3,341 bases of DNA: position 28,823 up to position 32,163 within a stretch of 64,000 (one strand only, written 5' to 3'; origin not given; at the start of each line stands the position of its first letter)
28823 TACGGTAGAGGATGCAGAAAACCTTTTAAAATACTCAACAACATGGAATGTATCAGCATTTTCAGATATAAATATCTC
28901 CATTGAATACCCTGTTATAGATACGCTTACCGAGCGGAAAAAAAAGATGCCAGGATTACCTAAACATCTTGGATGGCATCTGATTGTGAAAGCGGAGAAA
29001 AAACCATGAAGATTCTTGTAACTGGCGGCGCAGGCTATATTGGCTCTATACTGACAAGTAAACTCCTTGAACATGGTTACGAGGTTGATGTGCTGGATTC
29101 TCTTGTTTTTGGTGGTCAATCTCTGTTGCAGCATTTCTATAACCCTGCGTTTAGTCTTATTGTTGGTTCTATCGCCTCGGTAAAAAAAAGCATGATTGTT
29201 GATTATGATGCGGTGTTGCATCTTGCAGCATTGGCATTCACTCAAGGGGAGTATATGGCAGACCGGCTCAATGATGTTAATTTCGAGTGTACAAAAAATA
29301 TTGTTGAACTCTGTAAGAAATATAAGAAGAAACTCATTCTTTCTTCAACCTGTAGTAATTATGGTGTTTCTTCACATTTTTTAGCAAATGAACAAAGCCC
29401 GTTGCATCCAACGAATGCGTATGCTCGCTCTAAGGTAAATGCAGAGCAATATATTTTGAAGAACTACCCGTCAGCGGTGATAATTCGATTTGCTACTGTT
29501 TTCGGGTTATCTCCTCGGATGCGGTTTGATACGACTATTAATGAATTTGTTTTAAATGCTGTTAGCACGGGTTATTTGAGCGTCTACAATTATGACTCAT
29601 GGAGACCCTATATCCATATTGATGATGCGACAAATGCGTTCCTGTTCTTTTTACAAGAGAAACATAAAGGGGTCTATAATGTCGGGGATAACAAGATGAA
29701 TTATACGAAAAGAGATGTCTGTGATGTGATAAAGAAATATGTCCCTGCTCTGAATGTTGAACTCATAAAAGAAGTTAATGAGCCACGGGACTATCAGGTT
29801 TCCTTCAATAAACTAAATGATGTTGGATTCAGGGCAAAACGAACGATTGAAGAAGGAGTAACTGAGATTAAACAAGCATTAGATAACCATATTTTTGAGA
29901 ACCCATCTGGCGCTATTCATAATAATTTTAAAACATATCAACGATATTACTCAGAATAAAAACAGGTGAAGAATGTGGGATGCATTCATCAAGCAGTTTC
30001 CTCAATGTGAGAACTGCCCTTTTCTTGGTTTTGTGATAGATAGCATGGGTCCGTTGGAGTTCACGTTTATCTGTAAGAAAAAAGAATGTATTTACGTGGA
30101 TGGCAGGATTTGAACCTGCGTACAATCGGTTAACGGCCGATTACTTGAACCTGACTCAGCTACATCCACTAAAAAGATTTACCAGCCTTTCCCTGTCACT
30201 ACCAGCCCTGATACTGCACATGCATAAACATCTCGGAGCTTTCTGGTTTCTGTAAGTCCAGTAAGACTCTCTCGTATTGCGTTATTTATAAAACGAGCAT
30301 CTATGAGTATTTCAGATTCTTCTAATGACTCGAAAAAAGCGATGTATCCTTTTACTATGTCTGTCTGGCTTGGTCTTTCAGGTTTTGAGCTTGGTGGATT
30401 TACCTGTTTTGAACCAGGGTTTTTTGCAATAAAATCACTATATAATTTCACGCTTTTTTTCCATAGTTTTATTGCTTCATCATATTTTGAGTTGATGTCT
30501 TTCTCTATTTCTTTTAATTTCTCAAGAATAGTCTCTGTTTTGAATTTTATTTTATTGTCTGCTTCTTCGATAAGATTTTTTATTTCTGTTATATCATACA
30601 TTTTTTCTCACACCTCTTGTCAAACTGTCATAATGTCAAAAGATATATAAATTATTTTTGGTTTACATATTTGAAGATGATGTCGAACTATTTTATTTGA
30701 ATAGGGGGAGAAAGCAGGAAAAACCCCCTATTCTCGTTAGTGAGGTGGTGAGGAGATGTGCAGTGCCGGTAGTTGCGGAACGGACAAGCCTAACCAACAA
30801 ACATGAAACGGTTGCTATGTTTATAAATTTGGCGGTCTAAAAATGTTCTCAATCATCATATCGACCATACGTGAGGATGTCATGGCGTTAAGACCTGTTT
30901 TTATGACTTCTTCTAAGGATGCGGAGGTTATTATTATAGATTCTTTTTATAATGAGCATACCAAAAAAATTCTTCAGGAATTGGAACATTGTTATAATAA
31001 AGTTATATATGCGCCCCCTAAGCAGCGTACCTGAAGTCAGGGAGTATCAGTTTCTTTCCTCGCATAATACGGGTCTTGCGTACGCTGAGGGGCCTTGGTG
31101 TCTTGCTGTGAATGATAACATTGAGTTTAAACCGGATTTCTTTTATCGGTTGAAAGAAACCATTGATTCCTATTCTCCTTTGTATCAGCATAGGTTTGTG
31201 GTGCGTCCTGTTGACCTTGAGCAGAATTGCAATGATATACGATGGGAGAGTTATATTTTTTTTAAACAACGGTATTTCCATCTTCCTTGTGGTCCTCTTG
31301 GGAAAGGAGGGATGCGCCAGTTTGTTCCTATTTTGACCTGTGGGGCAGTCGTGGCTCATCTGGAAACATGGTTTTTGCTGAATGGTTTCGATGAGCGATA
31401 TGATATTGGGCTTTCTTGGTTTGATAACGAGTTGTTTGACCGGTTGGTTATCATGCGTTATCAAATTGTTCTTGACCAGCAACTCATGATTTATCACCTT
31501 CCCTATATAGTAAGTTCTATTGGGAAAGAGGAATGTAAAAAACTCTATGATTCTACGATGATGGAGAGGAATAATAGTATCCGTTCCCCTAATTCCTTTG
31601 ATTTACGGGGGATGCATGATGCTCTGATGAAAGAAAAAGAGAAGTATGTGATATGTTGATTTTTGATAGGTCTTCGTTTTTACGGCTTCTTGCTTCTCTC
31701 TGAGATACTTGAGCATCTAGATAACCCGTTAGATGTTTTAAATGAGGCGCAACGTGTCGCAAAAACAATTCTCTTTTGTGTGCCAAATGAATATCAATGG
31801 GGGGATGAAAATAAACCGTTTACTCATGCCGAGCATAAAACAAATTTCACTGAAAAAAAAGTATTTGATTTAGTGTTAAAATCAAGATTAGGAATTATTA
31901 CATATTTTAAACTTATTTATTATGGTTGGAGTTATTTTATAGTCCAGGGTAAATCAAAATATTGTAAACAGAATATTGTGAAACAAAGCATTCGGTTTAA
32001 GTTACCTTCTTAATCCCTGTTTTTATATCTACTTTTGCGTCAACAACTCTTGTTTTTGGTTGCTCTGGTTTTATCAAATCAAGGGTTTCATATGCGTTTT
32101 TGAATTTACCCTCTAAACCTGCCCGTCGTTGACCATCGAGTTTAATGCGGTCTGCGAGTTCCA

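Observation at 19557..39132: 20-kb glycan-decoration island: a 3-formamido-deoxyhexose route, dehydrogenase, epimerase, six glycosyltransferases and five methyltransferase genes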

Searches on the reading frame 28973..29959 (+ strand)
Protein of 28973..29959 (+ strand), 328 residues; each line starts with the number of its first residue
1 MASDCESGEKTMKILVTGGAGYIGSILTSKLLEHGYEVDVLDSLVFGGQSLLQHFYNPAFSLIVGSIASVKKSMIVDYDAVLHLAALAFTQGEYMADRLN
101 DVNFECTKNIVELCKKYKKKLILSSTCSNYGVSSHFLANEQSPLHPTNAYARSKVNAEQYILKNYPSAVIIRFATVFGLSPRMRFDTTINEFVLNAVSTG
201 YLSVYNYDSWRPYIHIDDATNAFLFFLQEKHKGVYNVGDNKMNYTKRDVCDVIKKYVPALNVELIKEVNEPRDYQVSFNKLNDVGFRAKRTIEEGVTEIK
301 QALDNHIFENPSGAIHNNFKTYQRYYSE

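Call 6: search_protein_families(library=pfam, proteins=[window:28973-29959:+], max_evalue=0.01)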
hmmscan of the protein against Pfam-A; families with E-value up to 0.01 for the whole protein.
window:28973-29959:+ (328 aa): 9 families
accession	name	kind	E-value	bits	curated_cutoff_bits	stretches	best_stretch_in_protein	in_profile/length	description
PF01370.27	Epimerase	-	2.2e-35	122.7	20.9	1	14-238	1-240/240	NAD dependent epimerase/dehydratase family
PF16363.11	GDP_Man_Dehyd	-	7.6e-24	85.2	27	1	15-270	1-279/332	GDP-mannose 4,6 dehydratase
PF04321.23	RmlD_sub_bind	-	1.8e-18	67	27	1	12-236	1-211/287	RmlD substrate binding domain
PF01073.25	3Beta_HSD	-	3.3e-16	59.6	22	1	15-164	1-160/280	3-beta hydroxysteroid dehydrogenase/isomerase family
PF07993.18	NAD_binding_4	-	5.6e-11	42.5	20.1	1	75-206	86-239/258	Male sterility protein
PF13460.12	NAD_binding_10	-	0.0016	18.8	27.2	1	18-165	1-135/184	NAD(P)H-binding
PF02719.21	Polysacc_synt_2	-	0.002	17.8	20.2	1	14-126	1-128/293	Polysaccharide biosynthesis protein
PF00056.29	Ldh_1_N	-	0.0048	17.4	27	1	12-122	1-113/141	lactate/malate dehydrogenase, NAD binding domain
PF05368.20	NmrA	-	0.0065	16.5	27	0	11-41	2-32/298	NmrA-like family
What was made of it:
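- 28973..29959 (+): Extended SDR (328 aa), the candidate NDP-sugar C4-dehydrogenase and the likely source of the 4-keto sugar in this genome. PF01370 E 2e-35 (call 6).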

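Call 14: search_protein_families(library=ncbifam, proteins=[window:28973-29959:+], max_evalue=0.01)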
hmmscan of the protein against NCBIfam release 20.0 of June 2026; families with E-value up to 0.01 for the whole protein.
window:28973-29959:+ (328 aa): 27 families (the best 25 are shown)
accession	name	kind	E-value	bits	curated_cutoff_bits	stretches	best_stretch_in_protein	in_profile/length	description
TIGR01179.1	galE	equivalog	1.6e-28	99.5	262.3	1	13-270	1-285/332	UDP-glucose 4-epimerase GalE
TIGR02197.1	heptose_epim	equivalog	2.1e-25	89.6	274.6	1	14-281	1-290/316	ADP-glyceromanno-heptose 6-epimerase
TIGR01181.1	dTDP_gluc_dehyt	equivalog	2.4e-21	76.2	365.1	1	13-298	1-306/321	dTDP-glucose 4,6-dehydratase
TIGR04180.1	EDH_00030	hypoth_equivalog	2.9e-18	66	475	1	14-270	1-268/297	NAD-dependent 4,6-dehydratase LegB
NF043036.1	ErythonDh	equivalog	6.1e-16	58.5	325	1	12-165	1-163/321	D-erythronate dehydrogenase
TIGR01214.1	rmlD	equivalog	2.7e-15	56.3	224.05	1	13-263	1-236/285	dTDP-4-dehydrorhamnose reductase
NF008360.0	PRK11150.1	equivalog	5.8e-14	52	452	1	14-303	2-306/310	ADP-glyceromanno-heptose 6-epimerase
NF008872.0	PRK11908.1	equivalog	1.1e-12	47.7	294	1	12-144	2-137/349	bifunctional UDP-4-keto-pentose/UDP-xylose synthase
NF005998.1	PRK08125.1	equivalog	2.2e-12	46.2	777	1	6-136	310-442/649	bifunctional UDP-4-amino-4-deoxy-L-arabinose formyltransferase/UDP-glucuronic acid oxidase ArnA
NF042422.1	oxyalk_red_OleD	equivalog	1e-11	44.8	580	1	12-185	1-169/329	2-alkyl-3-oxoalkanoate reductase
NF007956.0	PRK10675.1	subfamily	1.5e-11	44.1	394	1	12-162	1-160/338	UDP-glucose 4-epimerase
TIGR01777.1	yfcH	hypoth_equivalog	3.6e-10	39.9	207.35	1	14-238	1-223/292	TIGR01777 family oxidoreductase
TIGR03466.1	HpnA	hypoth_equivalog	4.1e-10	39.1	367.65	1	12-164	1-155/327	hopanoid-associated sugar epimerase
NF050030.1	thlkprotThyD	equivalog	1e-09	38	400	1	12-240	1-234/305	thylakoid membrane protein ThyD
NF042423.1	oxyalk_red_Shew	equivalog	3e-09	36.4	580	1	9-166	6-161/331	2-alkyl-3-oxoalkanoate reductase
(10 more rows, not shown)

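Call 16: search_solved_structures(query=window:28973-29959:+, max_evalue=0.00001)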
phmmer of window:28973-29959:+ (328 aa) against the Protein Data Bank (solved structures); distinct sequences matched with E-value up to 0.00001: 92 (the best 60 are shown).
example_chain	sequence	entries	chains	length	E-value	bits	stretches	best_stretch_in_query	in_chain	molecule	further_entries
6vo6_A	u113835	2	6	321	9.8e-52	179.4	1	12-303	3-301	Putative sugar-nucleotide epimerase/dehydratease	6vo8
4lk3_A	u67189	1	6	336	3.4e-20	75.8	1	12-296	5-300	UDP-glucuronic acid decarboxylase 1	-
2b69_A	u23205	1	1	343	6.7e-20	74.8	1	12-296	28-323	UDP-glucuronate decarboxylase 1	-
4gll_A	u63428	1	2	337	7.6e-20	74.6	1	12-296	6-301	UDP-glucuronic acid decarboxylase 1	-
4m55_A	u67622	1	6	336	8.5e-20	74.5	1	12-296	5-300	UDP-glucuronic acid decarboxylase 1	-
8rdg_A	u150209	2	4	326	1.2e-19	74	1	12-255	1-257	SDR family NAD(P)-dependent oxidoreductase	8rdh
8rdi_A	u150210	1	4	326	4.2e-19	72.2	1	12-255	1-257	SDR family NAD(P)-dependent oxidoreductase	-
7k3p_A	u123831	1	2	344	1.2e-17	67.4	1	12-161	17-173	UDP-glucose 4-epimerase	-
8wxk_A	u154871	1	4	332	2.1e-16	63.3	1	13-238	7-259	UDP-glucose 4-epimerase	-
6dnt_A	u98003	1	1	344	4.1e-16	62.4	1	11-257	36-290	NAD-dependent epimerase/dehydratase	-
3ehe_A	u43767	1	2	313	2e-15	60.1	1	14-247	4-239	UDP-glucose 4-epimerase (GalE-1)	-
6bwl_A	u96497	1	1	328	1.1e-14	57.7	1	12-222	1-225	Pal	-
6wjb_A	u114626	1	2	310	1.4e-14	57.3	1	13-196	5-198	NAD-dependent epimerase/dehydratase family protein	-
6bi4_A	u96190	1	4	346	1.7e-14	57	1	10-301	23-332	dTDP-glucose 4,6-dehydratase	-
3vps_A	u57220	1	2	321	1.8e-14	56.9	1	13-274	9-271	NAD-dependent epimerase/dehydratase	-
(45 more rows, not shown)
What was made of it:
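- After 6vo6, the next best solved relatives of the SDR are UDP-xylose synthases, and ArnA matches weakly (call 16). It is far closer to 6vo6 (179 bits) than to UXS (75 bits) or ArnA (41 bits) (call 16).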

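Call 54: search_solved_structures(query=window:28973-29959:+, max_evalue=1e-30, show_alignments=1)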
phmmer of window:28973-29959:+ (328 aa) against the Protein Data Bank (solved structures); distinct sequences matched with E-value up to 1e-30: 1.
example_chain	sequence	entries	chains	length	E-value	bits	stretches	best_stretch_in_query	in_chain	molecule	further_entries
6vo6_A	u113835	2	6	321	9.8e-52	179.4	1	12-303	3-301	Putative sugar-nucleotide epimerase/dehydratease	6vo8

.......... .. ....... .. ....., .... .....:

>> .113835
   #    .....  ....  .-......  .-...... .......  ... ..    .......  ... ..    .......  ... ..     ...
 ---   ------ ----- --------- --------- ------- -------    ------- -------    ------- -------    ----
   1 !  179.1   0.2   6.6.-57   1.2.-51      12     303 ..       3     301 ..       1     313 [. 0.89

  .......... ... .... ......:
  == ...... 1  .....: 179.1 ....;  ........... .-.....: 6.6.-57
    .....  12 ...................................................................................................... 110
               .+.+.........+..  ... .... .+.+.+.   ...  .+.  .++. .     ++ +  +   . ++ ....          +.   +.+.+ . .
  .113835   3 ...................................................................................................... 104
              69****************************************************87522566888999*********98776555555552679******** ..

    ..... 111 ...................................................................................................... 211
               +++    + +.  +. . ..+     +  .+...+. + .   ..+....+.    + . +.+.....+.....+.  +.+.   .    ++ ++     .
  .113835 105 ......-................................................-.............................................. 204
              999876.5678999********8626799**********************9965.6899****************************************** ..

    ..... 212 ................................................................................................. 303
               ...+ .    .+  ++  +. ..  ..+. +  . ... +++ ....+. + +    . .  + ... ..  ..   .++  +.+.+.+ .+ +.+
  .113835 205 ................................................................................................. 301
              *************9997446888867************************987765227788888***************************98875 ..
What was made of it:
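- On Cj1427-type NDP-sugar C4-dehydrogenase (SDR): About 42% identity over 292 residues to 6vo6, E 1e-51 (call 54).
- SDR: about 42% identical to 6vo6 (call 54).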

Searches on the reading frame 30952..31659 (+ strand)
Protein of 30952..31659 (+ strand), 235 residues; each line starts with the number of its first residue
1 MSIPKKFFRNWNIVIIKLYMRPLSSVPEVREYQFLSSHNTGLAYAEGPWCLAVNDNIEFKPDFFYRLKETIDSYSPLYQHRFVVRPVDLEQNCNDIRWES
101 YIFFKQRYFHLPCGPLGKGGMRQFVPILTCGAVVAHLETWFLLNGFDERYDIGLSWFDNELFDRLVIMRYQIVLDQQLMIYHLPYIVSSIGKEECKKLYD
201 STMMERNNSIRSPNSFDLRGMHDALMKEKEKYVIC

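Call 6: search_protein_families(library=pfam, proteins=[window:30952-31659:+], max_evalue=0.01)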
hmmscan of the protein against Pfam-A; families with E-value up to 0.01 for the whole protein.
window:30952-31659:+ (235 aa): 0 families

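Call 14: search_protein_families(library=ncbifam, proteins=[window:30952-31659:+], max_evalue=0.01)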
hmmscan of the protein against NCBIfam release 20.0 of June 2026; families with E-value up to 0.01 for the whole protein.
window:30952-31659:+ (235 aa): 0 families

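Call 80: find_encoding_contigs(protein=window:30952-31659:+, flank=3000, max_places=3)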
Protein window:30952-31659:+ (235 aa): no gene with exactly this product is on record in the collection.

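Call 81: find_homologous_proteins(query=window:30952-31659:+, max_evalue=0.001)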
Query window:30952-31659:+ (235 aa): 9 proteins with E <= 0.001 among 135 candidates.
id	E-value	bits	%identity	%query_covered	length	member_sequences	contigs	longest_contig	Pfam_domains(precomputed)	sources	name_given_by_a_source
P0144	4.9e-148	509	100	92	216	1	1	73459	-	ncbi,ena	-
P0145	1.2e-83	298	56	93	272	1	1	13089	-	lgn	-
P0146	5.0e-83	296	58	92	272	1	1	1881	-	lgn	-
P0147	1.2e-78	282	55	91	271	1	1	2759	-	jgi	-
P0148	3.1e-77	277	59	86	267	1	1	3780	PF00535.33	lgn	-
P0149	8.4e-72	260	65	74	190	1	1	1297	-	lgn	-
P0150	3.2e-63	232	63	65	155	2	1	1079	-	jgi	jgi:hypothetical protein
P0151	3.3e-53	199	40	86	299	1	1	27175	-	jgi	jgi:hypothetical protein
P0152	1.2e-51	194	37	94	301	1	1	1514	-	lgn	-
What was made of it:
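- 30843..31659 (+): Second GT-A-like gene, 43% identical to 24959-25777. One extra base near 31029 breaks it; only the 235-aa 3' part (30952-31659) is listed as an ORF. Relatives are 267-272 aa (call 81).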

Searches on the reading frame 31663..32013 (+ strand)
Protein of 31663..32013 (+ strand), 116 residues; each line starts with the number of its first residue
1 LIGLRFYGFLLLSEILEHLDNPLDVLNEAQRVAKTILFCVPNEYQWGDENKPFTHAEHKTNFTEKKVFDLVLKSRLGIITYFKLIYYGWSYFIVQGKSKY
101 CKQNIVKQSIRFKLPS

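Call 6: search_protein_families(library=pfam, proteins=[window:31663-32013:+], max_evalue=0.01)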
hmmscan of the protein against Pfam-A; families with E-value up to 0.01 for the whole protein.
window:31663-32013:+ (116 aa): 0 families

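Call 83: search_protein_families(library=pfam, proteins=[window:31663-32013:+], max_evalue=0.01)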
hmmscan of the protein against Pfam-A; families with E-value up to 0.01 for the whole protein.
window:31663-32013:+ (116 aa): 0 families
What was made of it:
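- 31663..32013 (+): Remnant of a methyltransferase gene: C-terminal part only, with no SAM-binding motif I. No Pfam match (call 83).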
